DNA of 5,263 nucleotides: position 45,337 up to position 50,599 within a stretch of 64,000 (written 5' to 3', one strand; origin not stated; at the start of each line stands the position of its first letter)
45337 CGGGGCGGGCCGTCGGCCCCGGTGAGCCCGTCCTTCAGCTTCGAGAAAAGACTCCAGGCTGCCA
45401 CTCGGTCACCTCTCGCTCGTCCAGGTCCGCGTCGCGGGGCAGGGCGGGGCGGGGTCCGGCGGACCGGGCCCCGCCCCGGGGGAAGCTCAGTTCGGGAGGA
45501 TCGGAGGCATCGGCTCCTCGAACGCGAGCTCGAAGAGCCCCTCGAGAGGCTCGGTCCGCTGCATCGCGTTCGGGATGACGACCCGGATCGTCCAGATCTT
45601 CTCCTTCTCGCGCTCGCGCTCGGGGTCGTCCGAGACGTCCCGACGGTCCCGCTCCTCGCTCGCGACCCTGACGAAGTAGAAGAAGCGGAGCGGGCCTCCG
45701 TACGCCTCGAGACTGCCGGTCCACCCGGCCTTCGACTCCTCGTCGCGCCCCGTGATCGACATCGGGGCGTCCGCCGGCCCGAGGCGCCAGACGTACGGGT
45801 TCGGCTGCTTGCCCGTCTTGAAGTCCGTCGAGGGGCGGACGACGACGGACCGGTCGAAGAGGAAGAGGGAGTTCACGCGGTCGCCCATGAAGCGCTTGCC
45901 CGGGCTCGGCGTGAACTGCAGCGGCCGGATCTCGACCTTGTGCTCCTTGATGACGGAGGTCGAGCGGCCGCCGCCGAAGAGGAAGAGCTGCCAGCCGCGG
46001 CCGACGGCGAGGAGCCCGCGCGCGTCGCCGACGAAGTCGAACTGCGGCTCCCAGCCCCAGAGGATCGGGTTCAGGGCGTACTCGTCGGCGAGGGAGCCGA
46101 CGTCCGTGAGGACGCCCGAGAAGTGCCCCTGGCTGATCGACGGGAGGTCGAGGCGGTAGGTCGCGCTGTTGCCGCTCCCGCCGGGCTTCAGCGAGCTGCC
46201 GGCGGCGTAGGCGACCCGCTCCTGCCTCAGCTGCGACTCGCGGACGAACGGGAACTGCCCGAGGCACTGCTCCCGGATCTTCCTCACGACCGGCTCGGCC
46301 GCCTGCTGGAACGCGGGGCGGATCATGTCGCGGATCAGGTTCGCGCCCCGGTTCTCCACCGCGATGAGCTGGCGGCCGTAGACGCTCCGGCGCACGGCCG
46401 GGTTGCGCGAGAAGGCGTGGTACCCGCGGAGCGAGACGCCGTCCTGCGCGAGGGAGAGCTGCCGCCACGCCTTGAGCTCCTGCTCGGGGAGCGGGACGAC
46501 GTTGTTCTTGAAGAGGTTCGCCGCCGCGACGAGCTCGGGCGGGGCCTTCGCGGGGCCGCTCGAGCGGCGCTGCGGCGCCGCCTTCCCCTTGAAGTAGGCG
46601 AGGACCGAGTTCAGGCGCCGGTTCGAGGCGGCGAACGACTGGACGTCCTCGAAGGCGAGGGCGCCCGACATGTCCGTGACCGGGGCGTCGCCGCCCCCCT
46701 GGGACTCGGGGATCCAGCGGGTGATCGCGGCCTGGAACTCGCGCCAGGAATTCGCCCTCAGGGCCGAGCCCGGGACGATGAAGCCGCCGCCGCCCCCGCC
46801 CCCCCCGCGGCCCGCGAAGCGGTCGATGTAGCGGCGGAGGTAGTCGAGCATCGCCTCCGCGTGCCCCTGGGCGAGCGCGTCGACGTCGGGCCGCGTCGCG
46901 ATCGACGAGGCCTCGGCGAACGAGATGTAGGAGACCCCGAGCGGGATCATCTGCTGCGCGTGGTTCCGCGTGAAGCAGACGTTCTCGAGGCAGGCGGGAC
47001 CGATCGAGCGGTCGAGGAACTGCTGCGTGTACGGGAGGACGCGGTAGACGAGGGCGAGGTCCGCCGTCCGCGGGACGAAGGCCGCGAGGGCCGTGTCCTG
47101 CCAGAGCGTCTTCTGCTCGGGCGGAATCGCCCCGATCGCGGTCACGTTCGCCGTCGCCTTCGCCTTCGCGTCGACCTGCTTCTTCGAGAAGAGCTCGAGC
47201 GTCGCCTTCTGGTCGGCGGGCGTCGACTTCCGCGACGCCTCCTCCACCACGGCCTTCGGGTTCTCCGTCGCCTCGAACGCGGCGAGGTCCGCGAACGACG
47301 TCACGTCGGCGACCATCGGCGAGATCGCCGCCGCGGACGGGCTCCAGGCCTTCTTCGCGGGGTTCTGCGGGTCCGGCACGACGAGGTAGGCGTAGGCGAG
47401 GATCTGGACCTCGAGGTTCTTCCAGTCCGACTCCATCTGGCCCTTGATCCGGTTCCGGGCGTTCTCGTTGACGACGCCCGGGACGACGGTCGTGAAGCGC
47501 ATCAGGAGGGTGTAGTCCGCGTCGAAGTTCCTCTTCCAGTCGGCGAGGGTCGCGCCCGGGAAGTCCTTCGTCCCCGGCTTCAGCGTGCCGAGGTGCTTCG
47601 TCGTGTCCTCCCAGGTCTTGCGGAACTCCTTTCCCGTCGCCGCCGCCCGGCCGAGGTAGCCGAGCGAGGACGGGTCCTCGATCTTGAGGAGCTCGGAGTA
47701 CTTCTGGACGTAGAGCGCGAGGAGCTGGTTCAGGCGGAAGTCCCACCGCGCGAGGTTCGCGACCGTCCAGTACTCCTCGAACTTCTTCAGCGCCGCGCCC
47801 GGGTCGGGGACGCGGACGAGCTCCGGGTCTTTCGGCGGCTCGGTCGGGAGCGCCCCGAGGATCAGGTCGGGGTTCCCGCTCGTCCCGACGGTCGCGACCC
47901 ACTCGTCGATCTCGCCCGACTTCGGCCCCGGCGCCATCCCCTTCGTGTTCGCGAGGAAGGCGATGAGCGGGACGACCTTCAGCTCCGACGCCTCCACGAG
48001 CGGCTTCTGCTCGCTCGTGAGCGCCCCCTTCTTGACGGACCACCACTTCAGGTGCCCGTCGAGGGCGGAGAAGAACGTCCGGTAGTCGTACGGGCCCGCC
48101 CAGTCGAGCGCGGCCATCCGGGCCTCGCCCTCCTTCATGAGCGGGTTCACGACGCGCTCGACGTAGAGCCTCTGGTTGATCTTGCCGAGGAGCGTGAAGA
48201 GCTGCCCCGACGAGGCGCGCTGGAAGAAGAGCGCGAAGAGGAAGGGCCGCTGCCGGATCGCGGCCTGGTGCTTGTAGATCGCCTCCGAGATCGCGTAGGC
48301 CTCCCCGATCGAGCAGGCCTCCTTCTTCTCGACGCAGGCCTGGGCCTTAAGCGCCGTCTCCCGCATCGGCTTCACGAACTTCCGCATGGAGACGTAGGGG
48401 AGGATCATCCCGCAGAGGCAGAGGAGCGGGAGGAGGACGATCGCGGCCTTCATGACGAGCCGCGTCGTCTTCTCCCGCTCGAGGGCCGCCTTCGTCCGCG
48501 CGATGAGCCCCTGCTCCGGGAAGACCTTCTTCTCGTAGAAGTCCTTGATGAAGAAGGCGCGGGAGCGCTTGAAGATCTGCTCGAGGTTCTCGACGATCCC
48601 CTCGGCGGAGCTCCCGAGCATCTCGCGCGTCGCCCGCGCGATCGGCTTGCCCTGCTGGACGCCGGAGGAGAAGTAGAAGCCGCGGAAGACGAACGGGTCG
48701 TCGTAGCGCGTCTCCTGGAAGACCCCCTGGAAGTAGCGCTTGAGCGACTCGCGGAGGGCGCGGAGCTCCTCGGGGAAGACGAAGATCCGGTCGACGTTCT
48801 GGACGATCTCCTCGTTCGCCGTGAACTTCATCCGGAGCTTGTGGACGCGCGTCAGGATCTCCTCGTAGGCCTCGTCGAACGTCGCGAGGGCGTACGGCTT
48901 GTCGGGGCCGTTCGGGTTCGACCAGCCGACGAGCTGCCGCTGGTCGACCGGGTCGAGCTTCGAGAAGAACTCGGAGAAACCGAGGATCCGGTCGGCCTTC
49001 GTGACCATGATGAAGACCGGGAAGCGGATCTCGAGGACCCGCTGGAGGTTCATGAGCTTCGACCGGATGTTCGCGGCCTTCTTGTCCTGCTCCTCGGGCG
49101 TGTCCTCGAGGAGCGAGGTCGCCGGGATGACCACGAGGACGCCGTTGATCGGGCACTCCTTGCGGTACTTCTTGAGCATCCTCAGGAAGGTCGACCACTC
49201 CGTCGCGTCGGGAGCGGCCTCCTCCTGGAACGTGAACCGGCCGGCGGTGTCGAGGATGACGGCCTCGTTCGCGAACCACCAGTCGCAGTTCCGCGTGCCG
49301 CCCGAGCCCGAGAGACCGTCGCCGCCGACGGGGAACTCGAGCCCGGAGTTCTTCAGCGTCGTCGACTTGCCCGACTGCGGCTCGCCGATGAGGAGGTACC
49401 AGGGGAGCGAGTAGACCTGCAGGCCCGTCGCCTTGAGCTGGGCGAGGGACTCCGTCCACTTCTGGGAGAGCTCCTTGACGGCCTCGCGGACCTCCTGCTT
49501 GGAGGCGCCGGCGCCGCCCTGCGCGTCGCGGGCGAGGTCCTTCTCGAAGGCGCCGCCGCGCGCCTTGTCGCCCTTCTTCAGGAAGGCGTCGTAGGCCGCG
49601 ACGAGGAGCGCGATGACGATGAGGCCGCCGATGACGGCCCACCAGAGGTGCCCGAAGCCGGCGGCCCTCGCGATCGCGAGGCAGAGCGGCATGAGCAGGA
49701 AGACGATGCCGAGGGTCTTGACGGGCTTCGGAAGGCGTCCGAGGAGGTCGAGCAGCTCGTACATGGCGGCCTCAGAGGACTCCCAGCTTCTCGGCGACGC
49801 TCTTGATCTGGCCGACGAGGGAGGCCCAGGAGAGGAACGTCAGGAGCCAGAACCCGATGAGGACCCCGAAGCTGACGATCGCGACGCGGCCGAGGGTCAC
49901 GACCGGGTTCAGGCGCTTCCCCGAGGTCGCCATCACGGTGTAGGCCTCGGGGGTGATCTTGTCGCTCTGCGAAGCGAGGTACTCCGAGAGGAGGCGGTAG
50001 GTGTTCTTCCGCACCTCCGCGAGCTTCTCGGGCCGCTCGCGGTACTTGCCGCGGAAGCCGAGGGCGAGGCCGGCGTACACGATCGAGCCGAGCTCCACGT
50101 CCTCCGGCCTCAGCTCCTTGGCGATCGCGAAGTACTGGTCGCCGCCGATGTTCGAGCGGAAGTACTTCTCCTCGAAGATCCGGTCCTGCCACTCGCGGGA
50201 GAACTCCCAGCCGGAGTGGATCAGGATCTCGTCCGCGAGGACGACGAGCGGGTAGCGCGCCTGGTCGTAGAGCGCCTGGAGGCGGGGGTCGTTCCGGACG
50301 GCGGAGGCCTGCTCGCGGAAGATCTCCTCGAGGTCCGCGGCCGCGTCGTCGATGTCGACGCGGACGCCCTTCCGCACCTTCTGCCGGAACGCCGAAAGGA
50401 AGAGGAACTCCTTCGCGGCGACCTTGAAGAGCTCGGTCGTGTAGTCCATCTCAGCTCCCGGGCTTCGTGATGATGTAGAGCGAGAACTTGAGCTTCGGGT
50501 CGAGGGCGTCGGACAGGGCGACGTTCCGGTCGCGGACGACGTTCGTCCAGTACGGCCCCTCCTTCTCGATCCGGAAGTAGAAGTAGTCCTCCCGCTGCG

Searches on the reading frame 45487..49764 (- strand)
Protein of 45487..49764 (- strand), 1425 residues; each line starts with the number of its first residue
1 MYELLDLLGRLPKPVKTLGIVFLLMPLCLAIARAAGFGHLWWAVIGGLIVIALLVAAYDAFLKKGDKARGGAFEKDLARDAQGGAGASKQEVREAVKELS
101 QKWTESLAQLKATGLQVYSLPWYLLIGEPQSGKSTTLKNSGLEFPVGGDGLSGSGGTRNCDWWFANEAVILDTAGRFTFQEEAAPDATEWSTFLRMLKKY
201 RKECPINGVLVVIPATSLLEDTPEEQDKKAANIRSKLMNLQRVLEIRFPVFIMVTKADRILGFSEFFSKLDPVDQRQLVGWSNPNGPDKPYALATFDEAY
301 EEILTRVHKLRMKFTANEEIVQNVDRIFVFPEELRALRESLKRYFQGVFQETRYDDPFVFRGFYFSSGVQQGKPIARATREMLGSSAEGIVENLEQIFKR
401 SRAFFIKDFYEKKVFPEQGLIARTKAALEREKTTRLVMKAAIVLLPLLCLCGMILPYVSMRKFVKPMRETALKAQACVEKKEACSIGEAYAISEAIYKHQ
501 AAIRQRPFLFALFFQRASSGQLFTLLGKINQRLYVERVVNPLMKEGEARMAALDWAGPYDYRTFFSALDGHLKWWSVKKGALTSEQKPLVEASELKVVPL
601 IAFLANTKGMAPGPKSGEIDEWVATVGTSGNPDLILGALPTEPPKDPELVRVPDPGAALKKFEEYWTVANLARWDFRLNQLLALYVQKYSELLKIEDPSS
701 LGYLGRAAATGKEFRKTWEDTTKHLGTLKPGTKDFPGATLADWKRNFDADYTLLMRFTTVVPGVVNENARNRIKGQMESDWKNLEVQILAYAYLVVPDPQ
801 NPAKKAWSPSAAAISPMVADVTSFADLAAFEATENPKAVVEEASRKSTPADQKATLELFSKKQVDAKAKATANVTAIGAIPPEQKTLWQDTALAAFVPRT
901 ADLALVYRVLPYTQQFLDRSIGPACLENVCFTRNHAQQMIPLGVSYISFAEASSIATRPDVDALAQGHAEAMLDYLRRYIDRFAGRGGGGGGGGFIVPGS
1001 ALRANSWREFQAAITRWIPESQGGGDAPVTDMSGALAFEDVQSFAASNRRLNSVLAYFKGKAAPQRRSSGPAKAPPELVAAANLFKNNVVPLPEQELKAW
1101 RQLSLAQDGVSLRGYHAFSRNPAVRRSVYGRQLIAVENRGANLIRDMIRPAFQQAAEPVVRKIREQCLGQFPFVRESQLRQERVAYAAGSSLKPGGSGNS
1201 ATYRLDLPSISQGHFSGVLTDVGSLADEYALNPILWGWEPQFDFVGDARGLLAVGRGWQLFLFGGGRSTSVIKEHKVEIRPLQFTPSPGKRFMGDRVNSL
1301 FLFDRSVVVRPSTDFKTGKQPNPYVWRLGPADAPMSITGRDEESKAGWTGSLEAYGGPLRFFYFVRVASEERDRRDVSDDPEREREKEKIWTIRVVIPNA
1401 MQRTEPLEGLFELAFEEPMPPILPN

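Call 55: search_protein_families(library=pfam, proteins=[window:45487-49764:-], max_evalue=0.00001)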
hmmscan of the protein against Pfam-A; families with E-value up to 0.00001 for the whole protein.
window:45487-49764:- (1425 aa): 1 family
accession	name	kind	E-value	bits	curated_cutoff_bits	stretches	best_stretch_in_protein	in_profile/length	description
PF14331.11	IcmF-related_N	-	1.1e-67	228.5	25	1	186-440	4-257/259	IcmF-related N-terminal domain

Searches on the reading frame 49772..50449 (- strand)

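Call 56: search_protein_families(library=pfam, proteins=[window:49772-50449:-], max_evalue=0.00001)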
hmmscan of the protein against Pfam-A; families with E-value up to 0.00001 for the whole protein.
window:49772-50449:- (225 aa): 1 family
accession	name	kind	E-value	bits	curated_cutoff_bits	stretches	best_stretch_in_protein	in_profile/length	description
PF09850.14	DotU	-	2.1e-24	86.8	27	1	12-202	7-200/205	Type VI secretion system protein DotU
